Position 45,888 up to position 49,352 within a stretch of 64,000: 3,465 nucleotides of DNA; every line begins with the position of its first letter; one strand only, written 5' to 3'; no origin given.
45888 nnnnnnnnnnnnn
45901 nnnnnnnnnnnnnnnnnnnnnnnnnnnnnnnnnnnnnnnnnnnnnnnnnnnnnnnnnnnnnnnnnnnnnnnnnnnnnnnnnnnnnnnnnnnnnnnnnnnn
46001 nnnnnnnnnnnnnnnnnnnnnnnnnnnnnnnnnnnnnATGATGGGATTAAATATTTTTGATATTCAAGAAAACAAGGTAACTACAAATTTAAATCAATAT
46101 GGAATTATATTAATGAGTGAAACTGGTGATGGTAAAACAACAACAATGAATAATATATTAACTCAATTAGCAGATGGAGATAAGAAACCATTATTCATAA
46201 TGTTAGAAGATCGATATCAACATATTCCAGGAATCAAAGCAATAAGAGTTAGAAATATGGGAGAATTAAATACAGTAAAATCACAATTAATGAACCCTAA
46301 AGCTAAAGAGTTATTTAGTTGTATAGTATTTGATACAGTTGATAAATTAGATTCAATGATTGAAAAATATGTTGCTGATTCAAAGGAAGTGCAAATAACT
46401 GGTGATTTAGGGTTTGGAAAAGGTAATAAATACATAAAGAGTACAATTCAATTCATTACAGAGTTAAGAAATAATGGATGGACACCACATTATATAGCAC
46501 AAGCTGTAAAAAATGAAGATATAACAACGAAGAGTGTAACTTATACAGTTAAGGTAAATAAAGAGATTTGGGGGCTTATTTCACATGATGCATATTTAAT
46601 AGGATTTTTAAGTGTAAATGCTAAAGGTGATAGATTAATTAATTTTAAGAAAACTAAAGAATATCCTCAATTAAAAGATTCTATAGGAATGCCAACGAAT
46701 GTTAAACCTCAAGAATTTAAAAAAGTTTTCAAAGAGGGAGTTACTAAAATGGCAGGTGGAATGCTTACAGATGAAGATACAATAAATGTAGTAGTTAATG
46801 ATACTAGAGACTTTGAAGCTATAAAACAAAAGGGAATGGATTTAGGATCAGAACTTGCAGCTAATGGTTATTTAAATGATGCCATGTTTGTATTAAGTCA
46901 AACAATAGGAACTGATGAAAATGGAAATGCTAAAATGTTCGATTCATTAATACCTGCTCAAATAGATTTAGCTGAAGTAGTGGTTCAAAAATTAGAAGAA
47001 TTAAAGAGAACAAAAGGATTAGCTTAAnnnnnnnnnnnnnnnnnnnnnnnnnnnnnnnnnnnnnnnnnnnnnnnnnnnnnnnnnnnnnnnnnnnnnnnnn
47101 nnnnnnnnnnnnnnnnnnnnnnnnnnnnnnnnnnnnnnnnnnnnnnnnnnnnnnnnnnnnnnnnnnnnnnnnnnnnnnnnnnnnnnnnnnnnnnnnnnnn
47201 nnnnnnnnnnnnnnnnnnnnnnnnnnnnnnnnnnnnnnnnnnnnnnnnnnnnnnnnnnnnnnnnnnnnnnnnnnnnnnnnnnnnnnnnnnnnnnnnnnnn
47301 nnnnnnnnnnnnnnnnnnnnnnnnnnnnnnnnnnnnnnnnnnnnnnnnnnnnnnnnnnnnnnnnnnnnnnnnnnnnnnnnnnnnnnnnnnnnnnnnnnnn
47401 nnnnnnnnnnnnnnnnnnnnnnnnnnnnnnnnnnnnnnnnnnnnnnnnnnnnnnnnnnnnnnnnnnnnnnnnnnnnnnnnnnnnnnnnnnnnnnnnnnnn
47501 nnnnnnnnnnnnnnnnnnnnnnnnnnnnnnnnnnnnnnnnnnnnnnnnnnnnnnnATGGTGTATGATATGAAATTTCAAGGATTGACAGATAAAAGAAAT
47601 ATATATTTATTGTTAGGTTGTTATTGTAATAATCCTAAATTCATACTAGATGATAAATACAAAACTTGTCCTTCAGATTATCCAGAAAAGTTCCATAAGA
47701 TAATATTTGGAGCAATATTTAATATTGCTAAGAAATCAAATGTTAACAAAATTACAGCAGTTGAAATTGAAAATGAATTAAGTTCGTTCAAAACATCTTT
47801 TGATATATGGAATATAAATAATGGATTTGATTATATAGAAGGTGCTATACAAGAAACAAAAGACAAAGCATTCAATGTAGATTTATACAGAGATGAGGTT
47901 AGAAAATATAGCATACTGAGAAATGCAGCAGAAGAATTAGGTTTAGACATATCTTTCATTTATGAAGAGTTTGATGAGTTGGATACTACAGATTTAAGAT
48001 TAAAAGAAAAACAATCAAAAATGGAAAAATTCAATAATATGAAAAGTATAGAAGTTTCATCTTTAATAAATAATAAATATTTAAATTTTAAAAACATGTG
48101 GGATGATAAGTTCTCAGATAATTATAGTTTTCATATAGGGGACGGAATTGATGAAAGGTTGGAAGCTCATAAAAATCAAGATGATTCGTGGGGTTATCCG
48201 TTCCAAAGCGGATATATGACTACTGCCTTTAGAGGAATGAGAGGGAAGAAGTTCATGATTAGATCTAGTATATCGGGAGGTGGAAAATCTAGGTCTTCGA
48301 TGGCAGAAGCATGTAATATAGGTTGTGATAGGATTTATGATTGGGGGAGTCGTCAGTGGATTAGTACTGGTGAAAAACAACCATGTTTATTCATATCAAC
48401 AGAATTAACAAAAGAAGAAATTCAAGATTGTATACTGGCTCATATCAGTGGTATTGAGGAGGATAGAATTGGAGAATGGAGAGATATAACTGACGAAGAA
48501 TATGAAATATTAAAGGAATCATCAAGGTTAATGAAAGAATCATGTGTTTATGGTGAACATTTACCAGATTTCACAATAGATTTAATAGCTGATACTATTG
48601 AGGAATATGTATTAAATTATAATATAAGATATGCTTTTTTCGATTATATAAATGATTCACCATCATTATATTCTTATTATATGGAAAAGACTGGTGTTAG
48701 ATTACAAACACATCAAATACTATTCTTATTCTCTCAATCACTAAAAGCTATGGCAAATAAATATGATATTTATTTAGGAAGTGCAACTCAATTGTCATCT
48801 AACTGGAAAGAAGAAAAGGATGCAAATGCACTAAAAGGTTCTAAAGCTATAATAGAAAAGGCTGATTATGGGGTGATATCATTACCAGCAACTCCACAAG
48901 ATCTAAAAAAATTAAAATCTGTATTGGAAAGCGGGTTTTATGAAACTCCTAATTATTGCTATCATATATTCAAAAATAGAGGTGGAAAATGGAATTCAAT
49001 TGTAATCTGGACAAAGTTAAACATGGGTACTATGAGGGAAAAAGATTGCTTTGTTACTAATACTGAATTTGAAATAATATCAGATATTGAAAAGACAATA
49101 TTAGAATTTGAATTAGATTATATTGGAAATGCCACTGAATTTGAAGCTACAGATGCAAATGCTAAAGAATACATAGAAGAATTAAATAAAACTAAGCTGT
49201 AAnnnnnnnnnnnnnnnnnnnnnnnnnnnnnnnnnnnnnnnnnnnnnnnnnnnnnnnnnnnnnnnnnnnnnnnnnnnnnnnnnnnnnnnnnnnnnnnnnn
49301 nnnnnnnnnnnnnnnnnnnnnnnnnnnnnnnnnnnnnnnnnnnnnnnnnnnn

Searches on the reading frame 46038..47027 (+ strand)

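Call 37: search_protein_families(library=phrogs, proteins=[window:46038-47027:+], max_evalue=0.00001)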
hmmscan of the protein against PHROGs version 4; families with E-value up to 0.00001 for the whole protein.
window:46038-47027:+ (329 aa): 1 family
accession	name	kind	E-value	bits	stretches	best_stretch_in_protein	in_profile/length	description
phrog_124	-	DNA, RNA and nucleotide metabolism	5.4e-16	59.9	1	6-232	29-255/382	Sak4-like ssDNA annealing protein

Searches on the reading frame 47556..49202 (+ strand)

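Call 37: search_protein_families(library=phrogs, proteins=[window:47556-49202:+], max_evalue=0.00001)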
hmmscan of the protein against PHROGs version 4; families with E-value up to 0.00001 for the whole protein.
window:47556-49202:+ (548 aa): 1 family
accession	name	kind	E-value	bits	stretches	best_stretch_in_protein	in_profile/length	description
phrog_19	-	DNA, RNA and nucleotide metabolism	1.1e-41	144.4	1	13-505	161-588/621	DnaB-like replicative helicase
